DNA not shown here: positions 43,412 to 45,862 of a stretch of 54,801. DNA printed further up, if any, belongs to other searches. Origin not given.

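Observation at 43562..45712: Single polypeptide fusing a polyprenyl-phosphate sugar synthase (GT2, DPM1-like) to a GT-C-like transferase domain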

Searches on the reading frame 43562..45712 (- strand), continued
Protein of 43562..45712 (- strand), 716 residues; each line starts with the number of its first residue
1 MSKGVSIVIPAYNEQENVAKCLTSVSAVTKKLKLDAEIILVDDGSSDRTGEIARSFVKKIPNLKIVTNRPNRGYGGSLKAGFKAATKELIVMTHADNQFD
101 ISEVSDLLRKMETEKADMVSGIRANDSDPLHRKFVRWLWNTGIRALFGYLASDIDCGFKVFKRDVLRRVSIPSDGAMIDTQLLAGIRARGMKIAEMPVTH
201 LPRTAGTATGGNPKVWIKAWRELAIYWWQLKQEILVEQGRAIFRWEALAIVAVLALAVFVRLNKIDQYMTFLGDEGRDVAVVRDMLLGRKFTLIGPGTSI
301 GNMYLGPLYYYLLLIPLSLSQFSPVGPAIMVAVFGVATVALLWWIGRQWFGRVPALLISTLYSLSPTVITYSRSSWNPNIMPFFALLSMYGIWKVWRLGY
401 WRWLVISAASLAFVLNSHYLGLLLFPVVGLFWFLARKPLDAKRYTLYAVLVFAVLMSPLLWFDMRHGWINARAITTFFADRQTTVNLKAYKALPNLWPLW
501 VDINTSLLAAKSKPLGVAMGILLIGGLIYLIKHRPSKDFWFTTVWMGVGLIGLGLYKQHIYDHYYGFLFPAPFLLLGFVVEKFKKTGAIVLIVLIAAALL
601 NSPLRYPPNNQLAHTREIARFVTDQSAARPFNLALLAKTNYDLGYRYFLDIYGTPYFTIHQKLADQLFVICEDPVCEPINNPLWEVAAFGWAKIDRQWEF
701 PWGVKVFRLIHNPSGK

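Call 10: search_protein_families(library=ncbifam, proteins=[window:43562-45712:-], max_evalue=0.01)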
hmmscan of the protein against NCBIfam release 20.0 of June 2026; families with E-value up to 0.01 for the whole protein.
window:43562-45712:- (716 aa): 24 families
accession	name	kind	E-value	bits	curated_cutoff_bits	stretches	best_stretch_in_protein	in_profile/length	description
NF007986.1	PRK10714.1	equivalog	3.2e-24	85.5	529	1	3-207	6-207/316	undecaprenyl-phosphate 4-deoxy-4-formamido-L-arabinose transferase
TIGR04182.1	glyco_TIGR04182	equivalog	7.3e-19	68.2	325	1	5-213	2-203/293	S-layer glycoprotein N-glycosyltransferase AglJ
NF041391.1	DPhHxTase_Halo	equivalog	1.6e-17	63.2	375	1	11-206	3-189/213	dolichyl-phosphate hexose transferase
TIGR03937.1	PgaC_IcaA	equivalog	1.8e-16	60.1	422.3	1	3-114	45-153/407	poly-beta-1,6-N-acetyl-D-glucosamine synthase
TIGR04283.1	glyco_like_mftF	equivalog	3.6e-16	59.4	182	1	5-140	1-126/221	TIGR04283 family arsenosugar biosynthesis glycosyltransferase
NF047588.1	GlcsyltransPgfSStrep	equivalog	2e-14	53.5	500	1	5-136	3-134/308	glycosyltransferase PgfS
TIGR03469.1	HpnB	hypoth_equivalog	3.3e-14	52.7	379.25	1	5-121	46-170/386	hopene-associated glycosyltransferase HpnB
NF058614.1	PPMAGASynPpgS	equivalog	7.6e-14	51.7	370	1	5-201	2-197/226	polyprenyl-phospho-N-acetylgalactosaminyl synthase PpgS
NF007482.0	PRK10073.1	equivalog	4.4e-13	48.9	423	1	4-118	7-117/334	glycosyltransferase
NF010496.0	PRK13915.1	equivalog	3.2e-11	42.9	262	1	3-110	31-141/307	glucosyl-3-phosphoglycerate synthase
TIGR03663.1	TIGR03663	subfamily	3.2e-10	39.6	126.25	1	248-437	2-185/435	flippase activity-associated protein Agl23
NF041875.1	EPS_EpsD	equivalog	3.3e-10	39.9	370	1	5-137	1-131/325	exopolysaccharide biosynthesis glycosyltransferase EpsD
NF045692.1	OglycostaseCruG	equivalog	1.2e-09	37.6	600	1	5-120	43-161/386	2'-O-glycosyltransferase CruG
TIGR03965.1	mycofact_glyco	equivalog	4.1e-09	35.8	280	1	4-98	75-166/467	mycofactocin biosynthesis glycosyltransferase MftF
NF053739.1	GlytfEpsEBac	equivalog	5e-08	32.2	450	1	5-102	3-95/265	glycosyltransferase EpsE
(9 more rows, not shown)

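Call 23: find_encoding_contigs(protein=P0103, flank=6000, max_places=3)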
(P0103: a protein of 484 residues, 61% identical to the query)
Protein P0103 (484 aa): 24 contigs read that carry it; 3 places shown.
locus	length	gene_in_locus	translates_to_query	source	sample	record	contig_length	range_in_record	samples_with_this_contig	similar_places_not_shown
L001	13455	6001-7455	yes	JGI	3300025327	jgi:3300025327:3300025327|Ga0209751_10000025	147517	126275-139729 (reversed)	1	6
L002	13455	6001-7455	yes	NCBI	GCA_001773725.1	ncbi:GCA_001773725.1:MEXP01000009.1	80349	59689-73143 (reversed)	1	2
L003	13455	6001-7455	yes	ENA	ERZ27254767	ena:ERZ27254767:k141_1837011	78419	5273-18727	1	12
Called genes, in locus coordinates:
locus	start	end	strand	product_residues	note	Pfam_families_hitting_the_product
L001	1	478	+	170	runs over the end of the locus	PF04203:Sortase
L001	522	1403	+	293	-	PF00188:CAP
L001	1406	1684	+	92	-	-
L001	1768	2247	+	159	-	PF02834:LigT_PEase (weak), PF13563:2_5_RNA_ligase2, PF02834:LigT_PEase (weak)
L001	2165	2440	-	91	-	-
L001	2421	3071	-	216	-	PF01746:tRNA_m1G_MT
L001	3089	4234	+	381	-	PF00535:Glycos_transf_2, PF04138:GtrA_DPMS_TM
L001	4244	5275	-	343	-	-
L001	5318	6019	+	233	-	PF00535:Glycos_transf_2, PF13641:Glyco_tranf_2_3 (weak)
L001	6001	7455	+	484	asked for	PF13231:PMT_2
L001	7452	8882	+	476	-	PF13231:PMT_2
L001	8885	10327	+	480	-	-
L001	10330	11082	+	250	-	PF00535:Glycos_transf_2, PF10111:Glyco_tranf_2_2 (weak), PF13641:Glyco_tranf_2_3 (weak)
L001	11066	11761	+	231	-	PF00535:Glycos_transf_2, PF10111:Glyco_tranf_2_2 (weak)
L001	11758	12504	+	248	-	PF00535:Glycos_transf_2, PF10111:Glyco_tranf_2_2 (weak)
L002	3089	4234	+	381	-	PF00535:Glycos_transf_2, PF04138:GtrA_DPMS_TM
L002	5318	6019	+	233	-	PF00535:Glycos_transf_2, PF13641:Glyco_tranf_2_3 (weak)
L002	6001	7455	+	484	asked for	PF13231:PMT_2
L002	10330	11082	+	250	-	PF00535:Glycos_transf_2, PF10111:Glyco_tranf_2_2 (weak), PF13641:Glyco_tranf_2_3 (weak)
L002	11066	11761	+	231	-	PF00535:Glycos_transf_2, PF10111:Glyco_tranf_2_2 (weak)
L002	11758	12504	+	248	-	PF00535:Glycos_transf_2, PF10111:Glyco_tranf_2_2 (weak)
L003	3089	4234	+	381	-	PF00535:Glycos_transf_2, PF04138:GtrA_DPMS_TM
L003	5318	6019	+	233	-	PF00535:Glycos_transf_2, PF13641:Glyco_tranf_2_3 (weak)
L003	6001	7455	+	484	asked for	PF13231:PMT_2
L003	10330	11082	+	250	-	PF00535:Glycos_transf_2, PF10111:Glyco_tranf_2_2 (weak), PF13641:Glyco_tranf_2_3 (weak)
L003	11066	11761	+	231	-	PF00535:Glycos_transf_2, PF10111:Glyco_tranf_2_2 (weak)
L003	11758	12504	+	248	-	PF00535:Glycos_transf_2, PF10111:Glyco_tranf_2_2 (weak)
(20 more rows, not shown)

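Call 27: find_related_loci(query=A1, collection=genome_contigs, flank=8000)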
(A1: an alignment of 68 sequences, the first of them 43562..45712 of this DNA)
Query A1 (716 aa) in genome_contigs; peptide patterns used: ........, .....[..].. (x = any residue, [..] = any of these).
600 stretches matched a pattern (row limit reached: there are more); 530 encode a relative of the query (tblastn E <= 1e-3); the best 80 are kept; 80 distinct loci.
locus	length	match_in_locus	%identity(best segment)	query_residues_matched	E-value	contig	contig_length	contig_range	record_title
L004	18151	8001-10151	73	1-716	0e+0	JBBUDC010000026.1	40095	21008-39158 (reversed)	MAG: Patescibacteria group bacterium isolate H43-bin206_1 H43_bin206_1_000000000026, whole genome shotgun sequence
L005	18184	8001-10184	62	1-716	0e+0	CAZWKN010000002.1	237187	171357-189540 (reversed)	MAG TPA_asm: uncultured Gammaproteobacteria bacterium isolate SRP192515_co1_359 genome assembly, contig: NODE_20_length_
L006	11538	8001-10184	60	1-716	0e+0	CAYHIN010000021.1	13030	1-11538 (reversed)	MAG TPA_asm: uncultured Gammaproteobacteria bacterium isolate ERP119705_co13_445 genome assembly, contig: NODE_5997_leng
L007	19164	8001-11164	61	1-716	0e+0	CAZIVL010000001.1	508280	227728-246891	MAG TPA_asm: uncultured Gammaproteobacteria bacterium isolate SRP342105_co1_60 genome assembly, contig: NODE_6_length_50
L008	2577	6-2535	64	63-711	0e+0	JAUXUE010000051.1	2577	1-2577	MAG: Candidatus Amesbacteria bacterium isolate C13_metabat.bin.65 C13_k141_275646, whole genome shotgun sequence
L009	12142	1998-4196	60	4-715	0e+0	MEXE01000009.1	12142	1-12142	MAG: Candidatus Amesbacteria bacterium RBG_19FT_COMBO_48_16 rbg_19ft_combo_scaffold_1686, whole genome shotgun sequence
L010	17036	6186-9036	57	1-709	0e+0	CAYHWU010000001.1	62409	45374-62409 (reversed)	MAG TPA_asm: uncultured Gammaproteobacteria bacterium isolate ERP119705_co16_325 genome assembly, contig: NODE_246_lengt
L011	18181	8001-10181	42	4-716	0e+0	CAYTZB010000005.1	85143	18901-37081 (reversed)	MAG TPA_asm: uncultured Gammaproteobacteria bacterium isolate binchicken_co134_900 genome assembly, contig: NODE_664_len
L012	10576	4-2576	65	246-712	0e+0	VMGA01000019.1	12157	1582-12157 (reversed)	MAG: Microgenomates group bacterium Gr01-1014_16 G01um101416_scaffold_1722, whole genome shotgun sequence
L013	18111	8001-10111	62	1-716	0e+0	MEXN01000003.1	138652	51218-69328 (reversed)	MAG: Candidatus Amesbacteria bacterium RIFCSPLOWO2_01_FULL_48_25 rifcsplowo2_01_scaffold_246, whole genome shotgun seque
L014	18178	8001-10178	57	1-715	0e+0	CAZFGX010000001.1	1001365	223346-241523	MAG TPA_asm: uncultured Gammaproteobacteria bacterium isolate SRP342105_co1_501 genome assembly, contig: NODE_2_length_1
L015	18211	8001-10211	43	3-715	0e+0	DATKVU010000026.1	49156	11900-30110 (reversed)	MAG TPA_asm: Clostridia bacterium isolate SMAG_U14141 k141_1931716, whole genome shotgun sequence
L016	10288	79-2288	57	244-714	3e-180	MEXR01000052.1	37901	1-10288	MAG: Candidatus Amesbacteria bacterium RIFOXYB1_FULL_44_23 rifoxyb1_full_scaffold_708, whole genome shotgun sequence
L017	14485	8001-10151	40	5-716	2e-178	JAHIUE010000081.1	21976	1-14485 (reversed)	MAG: Patescibacteria group bacterium isolate MM_PC_MetaG.mb.24 MM_PC_MetaG.mb.24_k141_1483562, whole genome shotgun sequ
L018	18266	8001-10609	41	1-716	1e-175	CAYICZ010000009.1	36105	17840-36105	MAG TPA_asm: uncultured Gammaproteobacteria bacterium isolate ERP119705_co18_1 genome assembly, contig: NODE_1319_length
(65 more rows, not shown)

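Call 28: predict_structure(alignment_id=A1)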
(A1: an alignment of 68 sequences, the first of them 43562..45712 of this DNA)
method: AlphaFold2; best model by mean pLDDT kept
length: 716 residues; sequences in the alignment: 68
mean_pLDDT: 87.5   pTM: 0.74
mean pLDDT of the five models: 87.5, 86.1, 85.4, 83.0, 80.9
residues with pLDDT >= 90: 389; 70-90: 280; 50-70: 41; < 50: 6
segments of 3 or more residues with pLDDT < 50: 481-485
pLDDT, mean of each block of 10 residues (from residue 1): 81 90 92 91 88 91 88 87 93 89 91 91 75 79 73 74 90 84 84 88 74 81 85 71 87 97 92 85 90 68 78 93 94 95 95 94 94 82 96 93 96 90 94 91 96 92 84 72 56 85 94 94 93 90 95 80 89 95 88 94 90 94 94 84 90 91 93 85 86 91 93 78
secondary structure, 60 per line:
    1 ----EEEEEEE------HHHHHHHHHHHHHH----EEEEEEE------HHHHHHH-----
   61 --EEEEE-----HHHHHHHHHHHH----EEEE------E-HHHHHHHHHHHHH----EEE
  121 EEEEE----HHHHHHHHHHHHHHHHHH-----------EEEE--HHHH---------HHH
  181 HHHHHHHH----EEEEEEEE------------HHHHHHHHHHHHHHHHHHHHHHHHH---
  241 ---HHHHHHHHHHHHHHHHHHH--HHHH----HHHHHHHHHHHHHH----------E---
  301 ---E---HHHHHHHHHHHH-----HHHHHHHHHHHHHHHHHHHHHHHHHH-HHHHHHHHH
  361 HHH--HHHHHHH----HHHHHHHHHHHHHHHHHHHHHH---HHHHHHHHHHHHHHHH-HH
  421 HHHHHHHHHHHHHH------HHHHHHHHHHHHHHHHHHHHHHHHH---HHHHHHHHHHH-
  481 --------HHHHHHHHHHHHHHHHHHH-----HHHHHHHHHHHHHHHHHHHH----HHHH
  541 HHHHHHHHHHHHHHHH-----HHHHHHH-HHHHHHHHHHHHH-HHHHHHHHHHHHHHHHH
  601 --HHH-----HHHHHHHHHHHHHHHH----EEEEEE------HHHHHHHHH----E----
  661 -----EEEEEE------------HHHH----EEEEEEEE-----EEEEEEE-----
elements in order (helices of 4 or more, strands of 3 or more residues): E5-11 H18-31 E36-42 H49-55 E63-67 H73-84 E89-92 H101-113 E118-125 H130-147 E159-162 H165-168 H178-188 E193-200 H213-237 H244-262 H265-268 H273-286 H308-319 H325-350 H352-363 H366-372 H377-398 H402-417 H419-434 H441-465 H469-479 H489-507 H513-532 H537-556 H562-568 H570-582 H584-600 H611-626 E631-636 H643-651 E666-671 H684-687 E692-699 E705-711

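Call 31: fold_search(model_id=the predicted structure, library=pdb)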
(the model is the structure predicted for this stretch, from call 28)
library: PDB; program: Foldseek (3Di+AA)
matches with E <= 10: 1064; with E <= 0.001: 230
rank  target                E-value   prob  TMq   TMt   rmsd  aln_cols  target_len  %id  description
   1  5mlz                  5.2e-12  1.00  0.29  0.56  15.8       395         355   19  Dolichyl phosphate mannose synthase in complex with GDP and Mg2+ (released 2017-08-09)
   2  9bhe_A                9.1e-12  1.00  0.28  0.61  12.8       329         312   23  Salmonella undecaprenyl-phosphate 4-deoxy-4-formamido-L-arabinose transferase (ArnC) bound to UDP (released 2025-02-12)
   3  9ep0                  9.5e-12  1.00  0.27  0.55  15.4       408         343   18  Dolichyl phosphate mannose synthase in complex with donor (GDP-Man) and traces of acceptor (Dol55P) and product (Dol55P- (released 2025-10-01)
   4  9asc_A                1.3e-11  1.00  0.27  0.59  11.6       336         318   23  Cryo-EM Structure of the Glycosyltransferase ArnC from Salmonella enterica in the UDP-bound State Determined on Talos  (released 2025-02-05)
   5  9bhe_B                1.6e-11  1.00  0.27  0.60  13.7       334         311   23  Salmonella undecaprenyl-phosphate 4-deoxy-4-formamido-L-arabinose transferase (ArnC) bound to UDP (released 2025-02-12)
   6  9bhc_B                5.4e-11  1.00  0.27  0.58   8.1       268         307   25  Salmonella undecaprenyl-phosphate 4-deoxy-4-formamido-L-arabinose transferase (ArnC) (released 2025-02-12)
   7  9bhc_A                6.5e-11  1.00  0.26  0.58  10.8       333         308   22  Salmonella undecaprenyl-phosphate 4-deoxy-4-formamido-L-arabinose transferase (ArnC) (released 2025-02-12)
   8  9b77_A                1.3e-10  1.00  0.26  0.57  11.2       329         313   22  Cryo-EM Structure of the Glycosyltransferase ArnC from Salmonella enterica in the Apo State Determined on Krios micros (released 2025-02-05)
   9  5mm1                  1.4e-10  1.00  0.27  0.54  15.9       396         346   19  Dolichyl phosphate mannose synthase in complex with GDP and dolichyl phosphate mannose (released 2017-08-09)
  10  8vxh_A                2.0e-10  1.00  0.27  0.58  11.2       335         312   22  Cryo-EM Structure of the Glycosyltransferase ArnC from Salmonella enterica in the Apo State Determined on Talos Arctic (released 2025-02-05)
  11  9hwj_A                1.4e-09  1.00  0.24  0.55  11.6       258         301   25  Structure of Undecaprenyl-phosphate 4-deoxy-4-formamido-L-arabinose transferase embedded in nanodisc (released 2026-01-14)
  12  9nyd_A                8.5e-09  1.00  0.27  0.58  11.0       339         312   19  Cryo-EM structure of the glycosyltransferase GtrB in the pre-catalysis and product-bound state (released 2025-12-17)
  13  9nyf_A                1.1e-08  1.00  0.27  0.58   7.8       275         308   21  Cryo-EM structure of the glycosyltransferase GtrB (tetramer volume) (released 2025-12-17)
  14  9nyc_A                1.2e-08  1.00  0.26  0.56  11.7       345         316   19  Cryo-EM structure of the glycosyltransferase GtrB in the substrate-bound state (released 2025-12-17)
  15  9nyd_C                1.6e-08  1.00  0.27  0.59  11.0       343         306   20  Cryo-EM structure of the glycosyltransferase GtrB in the pre-catalysis and product-bound state (released 2025-12-17)
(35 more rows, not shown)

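Call 38: search_protein_representatives(protein=window:43562-45712:-)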
Query: 716 residues. Proteins with E-value up to 0.001 (for the whole library): 115942; up to 1e-10: 18369; up to 1e-30: 1014. The best 150 are listed.
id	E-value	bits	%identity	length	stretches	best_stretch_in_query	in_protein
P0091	5.9e-261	884.2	56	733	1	4-712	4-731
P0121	3.2e-171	587.5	44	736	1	5-716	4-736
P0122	1.3e-168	578.9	43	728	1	2-716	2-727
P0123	6.5e-163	560.1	46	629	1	92-712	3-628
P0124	3.7e-142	491.5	51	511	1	246-714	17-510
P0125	4.4e-136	471.4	51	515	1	244-712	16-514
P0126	4.7e-135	468.0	36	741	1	3-714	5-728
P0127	1.6e-134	466.2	50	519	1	245-713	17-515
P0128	1.1e-125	437.0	47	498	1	246-712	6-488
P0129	6.8e-125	434.4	48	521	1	235-712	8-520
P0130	6.5e-122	424.5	48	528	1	245-712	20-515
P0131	7.8e-121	421.0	35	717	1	5-692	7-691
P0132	9.9e-120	417.3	45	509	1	244-716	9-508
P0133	1.5e-119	416.7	35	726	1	5-691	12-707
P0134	3.7e-119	415.4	49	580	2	442-711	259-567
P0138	6.6e-116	404.7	36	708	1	10-712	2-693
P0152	1.3e-98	347.5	32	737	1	9-678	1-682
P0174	1.0e-82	294.9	40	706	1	245-711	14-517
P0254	1.9e-53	198.2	30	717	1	6-654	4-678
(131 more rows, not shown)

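Call 39: list_cluster_members(proteins=[P0121, P0122, P0126, P0131, P0133, P0138, P0152, P0254, P0174, P0124])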
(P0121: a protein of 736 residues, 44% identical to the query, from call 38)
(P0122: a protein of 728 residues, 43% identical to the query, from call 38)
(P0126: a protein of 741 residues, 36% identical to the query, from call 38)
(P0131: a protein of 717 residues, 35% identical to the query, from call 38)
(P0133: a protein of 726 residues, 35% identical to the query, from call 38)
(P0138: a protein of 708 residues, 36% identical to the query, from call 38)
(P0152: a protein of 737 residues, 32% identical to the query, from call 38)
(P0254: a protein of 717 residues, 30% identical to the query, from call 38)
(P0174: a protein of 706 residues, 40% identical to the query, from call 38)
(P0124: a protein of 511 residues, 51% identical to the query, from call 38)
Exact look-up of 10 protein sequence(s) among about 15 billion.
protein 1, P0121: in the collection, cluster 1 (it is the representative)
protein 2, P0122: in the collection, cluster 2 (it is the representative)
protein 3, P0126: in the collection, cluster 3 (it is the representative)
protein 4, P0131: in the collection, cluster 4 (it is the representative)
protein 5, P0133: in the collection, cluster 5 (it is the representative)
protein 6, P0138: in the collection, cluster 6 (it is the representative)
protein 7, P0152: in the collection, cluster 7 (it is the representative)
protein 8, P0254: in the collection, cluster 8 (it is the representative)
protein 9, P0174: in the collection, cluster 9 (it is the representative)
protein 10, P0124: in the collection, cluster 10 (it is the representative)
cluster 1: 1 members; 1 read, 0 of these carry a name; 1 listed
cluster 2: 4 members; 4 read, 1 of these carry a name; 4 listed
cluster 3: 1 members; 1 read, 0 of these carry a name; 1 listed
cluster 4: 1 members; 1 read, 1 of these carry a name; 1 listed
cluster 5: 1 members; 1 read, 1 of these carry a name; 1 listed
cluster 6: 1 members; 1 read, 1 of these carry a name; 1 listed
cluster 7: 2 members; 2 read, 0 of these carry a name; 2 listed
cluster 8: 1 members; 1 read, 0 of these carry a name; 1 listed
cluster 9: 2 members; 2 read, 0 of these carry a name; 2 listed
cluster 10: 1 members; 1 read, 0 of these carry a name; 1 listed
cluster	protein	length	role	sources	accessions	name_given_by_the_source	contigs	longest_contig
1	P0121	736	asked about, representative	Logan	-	-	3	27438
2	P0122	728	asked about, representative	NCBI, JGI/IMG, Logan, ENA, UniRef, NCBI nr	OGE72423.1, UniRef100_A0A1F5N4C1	hypothetical protein A3H40_04225 [Candidatus Daviesbacteria bacterium ... | Glycosyltransferase 2-like domain-containing protein n=1 Tax=Candidatus Daviesbacteria ... | MAG: hypothetical protein A3H40_04225 [Candidatus Daviesbacteria bacterium ...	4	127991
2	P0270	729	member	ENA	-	-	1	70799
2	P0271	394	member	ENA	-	-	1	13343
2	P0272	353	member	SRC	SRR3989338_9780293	-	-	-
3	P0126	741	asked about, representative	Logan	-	-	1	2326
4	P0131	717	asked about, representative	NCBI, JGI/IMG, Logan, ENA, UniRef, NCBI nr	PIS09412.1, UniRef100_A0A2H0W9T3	hypothetical protein COT75_01900 [Candidatus Beckwithbacteria bacterium ... | Glycosyltransferase 2-like domain-containing protein n=1 Tax=Candidatus Beckwithbacteria ... | MAG: hypothetical protein COT75_01900 [Candidatus Beckwithbacteria bacterium ...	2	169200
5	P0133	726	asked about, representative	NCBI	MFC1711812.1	glycosyltransferase [Patescibacteria group bacterium]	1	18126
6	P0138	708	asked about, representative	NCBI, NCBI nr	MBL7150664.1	glycosyltransferase, partial [Candidatus Microgenomates bacterium] | glycosyltransferase [Candidatus Microgenomates bacterium]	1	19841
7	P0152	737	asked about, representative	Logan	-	-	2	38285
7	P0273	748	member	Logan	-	-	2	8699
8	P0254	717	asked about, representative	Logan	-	-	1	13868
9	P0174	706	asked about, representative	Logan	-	-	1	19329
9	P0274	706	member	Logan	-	-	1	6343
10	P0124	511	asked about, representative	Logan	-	-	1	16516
